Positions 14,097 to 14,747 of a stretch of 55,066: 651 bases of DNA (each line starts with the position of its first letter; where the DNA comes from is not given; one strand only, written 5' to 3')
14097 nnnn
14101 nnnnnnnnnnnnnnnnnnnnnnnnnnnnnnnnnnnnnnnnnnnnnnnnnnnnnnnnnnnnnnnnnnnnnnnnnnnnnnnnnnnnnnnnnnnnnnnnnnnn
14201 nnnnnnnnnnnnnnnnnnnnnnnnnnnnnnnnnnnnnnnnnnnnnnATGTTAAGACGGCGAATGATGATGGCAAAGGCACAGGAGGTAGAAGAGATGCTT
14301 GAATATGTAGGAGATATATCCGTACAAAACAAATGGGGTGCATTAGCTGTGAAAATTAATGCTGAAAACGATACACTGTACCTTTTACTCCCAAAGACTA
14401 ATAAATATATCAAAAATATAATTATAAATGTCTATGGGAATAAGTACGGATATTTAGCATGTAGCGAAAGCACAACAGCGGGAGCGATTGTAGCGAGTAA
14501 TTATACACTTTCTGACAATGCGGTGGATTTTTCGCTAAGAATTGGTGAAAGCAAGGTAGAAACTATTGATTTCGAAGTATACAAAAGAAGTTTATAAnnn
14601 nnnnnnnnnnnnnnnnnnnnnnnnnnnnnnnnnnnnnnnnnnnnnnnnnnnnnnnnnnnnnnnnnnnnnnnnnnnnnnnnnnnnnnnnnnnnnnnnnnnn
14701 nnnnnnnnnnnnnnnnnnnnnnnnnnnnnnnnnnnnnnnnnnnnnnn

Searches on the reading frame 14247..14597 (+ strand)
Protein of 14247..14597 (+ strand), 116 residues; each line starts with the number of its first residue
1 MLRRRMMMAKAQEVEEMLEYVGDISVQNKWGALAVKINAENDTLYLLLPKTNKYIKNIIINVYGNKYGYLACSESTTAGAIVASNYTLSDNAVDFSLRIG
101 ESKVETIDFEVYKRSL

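Call 6: search_protein_families(library=phrogs, proteins=[window:14247-14597:+], max_evalue=0.01)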
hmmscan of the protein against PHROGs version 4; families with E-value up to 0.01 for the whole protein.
window:14247-14597:+ (116 aa): 0 families

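Call 7: search_protein_families(library=pfam, proteins=[window:14247-14597:+], max_evalue=0.01)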
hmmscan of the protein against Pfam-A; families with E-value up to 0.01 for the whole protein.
window:14247-14597:+ (116 aa): 0 families

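Call 9: find_encoding_contigs(protein=window:14295-14597:+, flank=4000, max_places=10)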
Protein window:14295-14597:+ (100 aa): 24 contigs read that carry it; 10 places shown.
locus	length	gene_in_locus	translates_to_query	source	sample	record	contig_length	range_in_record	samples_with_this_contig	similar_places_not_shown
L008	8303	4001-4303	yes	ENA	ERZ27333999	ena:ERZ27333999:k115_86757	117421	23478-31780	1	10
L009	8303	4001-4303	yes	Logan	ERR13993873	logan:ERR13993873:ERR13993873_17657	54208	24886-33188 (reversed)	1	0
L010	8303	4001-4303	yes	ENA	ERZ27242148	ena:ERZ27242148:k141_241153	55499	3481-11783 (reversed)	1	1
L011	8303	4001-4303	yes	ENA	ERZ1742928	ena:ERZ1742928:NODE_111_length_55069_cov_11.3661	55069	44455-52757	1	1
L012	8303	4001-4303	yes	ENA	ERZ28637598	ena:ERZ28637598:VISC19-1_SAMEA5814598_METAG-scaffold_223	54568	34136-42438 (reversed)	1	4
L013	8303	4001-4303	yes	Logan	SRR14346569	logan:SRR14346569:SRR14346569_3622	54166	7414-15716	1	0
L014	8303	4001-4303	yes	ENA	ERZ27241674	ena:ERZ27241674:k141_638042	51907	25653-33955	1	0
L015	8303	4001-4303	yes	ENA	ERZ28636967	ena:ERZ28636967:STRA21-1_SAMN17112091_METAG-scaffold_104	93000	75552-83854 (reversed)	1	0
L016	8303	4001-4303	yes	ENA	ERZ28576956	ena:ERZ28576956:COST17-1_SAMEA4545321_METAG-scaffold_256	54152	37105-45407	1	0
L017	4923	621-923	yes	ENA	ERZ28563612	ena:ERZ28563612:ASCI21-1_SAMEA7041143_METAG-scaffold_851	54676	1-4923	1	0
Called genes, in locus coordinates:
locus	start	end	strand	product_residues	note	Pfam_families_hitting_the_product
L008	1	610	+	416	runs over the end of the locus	PF04466:Terminase_3, PF17288:Terminase_3C (weak)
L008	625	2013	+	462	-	-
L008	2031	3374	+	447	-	-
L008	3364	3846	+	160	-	-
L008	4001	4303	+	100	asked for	-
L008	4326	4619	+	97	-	-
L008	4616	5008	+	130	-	PF02839:CBM_5_12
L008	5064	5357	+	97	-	PF16079:Phage_holin_5_2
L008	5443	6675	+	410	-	PF06152:Phage_min_cap2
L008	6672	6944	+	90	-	-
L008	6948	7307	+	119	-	-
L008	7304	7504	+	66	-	-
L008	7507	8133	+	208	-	PF11195:Tad2-like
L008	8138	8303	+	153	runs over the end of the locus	PF07866:DUF1653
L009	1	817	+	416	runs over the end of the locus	PF04466:Terminase_3, PF17288:Terminase_3C (weak)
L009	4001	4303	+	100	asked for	-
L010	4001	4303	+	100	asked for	-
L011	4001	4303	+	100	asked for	-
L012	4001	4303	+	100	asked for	-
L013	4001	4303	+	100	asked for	-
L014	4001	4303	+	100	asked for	-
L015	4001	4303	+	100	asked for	-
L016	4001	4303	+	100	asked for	-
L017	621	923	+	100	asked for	-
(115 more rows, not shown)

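Call 32: find_homologous_proteins(query=window:14247-14597:+)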
Query window:14247-14597:+ (116 aa): 13 proteins with E <= 0.001 among 39 candidates.
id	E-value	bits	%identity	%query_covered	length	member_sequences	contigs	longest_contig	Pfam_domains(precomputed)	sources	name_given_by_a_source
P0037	2.5e-64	232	96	100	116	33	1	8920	-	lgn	-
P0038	6.9e-56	205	87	95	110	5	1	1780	-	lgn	-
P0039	5.8e-55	202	85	95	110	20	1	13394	-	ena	-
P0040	3.2e-54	199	84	96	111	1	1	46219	-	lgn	-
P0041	9.8e-54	198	78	99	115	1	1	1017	-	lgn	-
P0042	1.4e-53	197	81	96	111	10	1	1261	-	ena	-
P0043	6.3e-53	195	84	95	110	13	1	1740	-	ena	-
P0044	2.5e-51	190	81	96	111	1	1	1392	-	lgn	-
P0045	4.9e-51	189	89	86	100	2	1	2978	-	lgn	-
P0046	1.1e-50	188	83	94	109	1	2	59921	-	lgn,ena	-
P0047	2.0e-45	171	81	86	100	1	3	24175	-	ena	-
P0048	3.8e-38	148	59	100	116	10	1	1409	-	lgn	-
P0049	3.8e-37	144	84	71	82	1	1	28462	-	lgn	-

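Call 59: search_protein_families(library=ncbifam, proteins=[window:14247-14597:+], max_evalue=0.1)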
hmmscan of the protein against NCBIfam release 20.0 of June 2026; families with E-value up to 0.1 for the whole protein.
window:14247-14597:+ (116 aa): 0 families
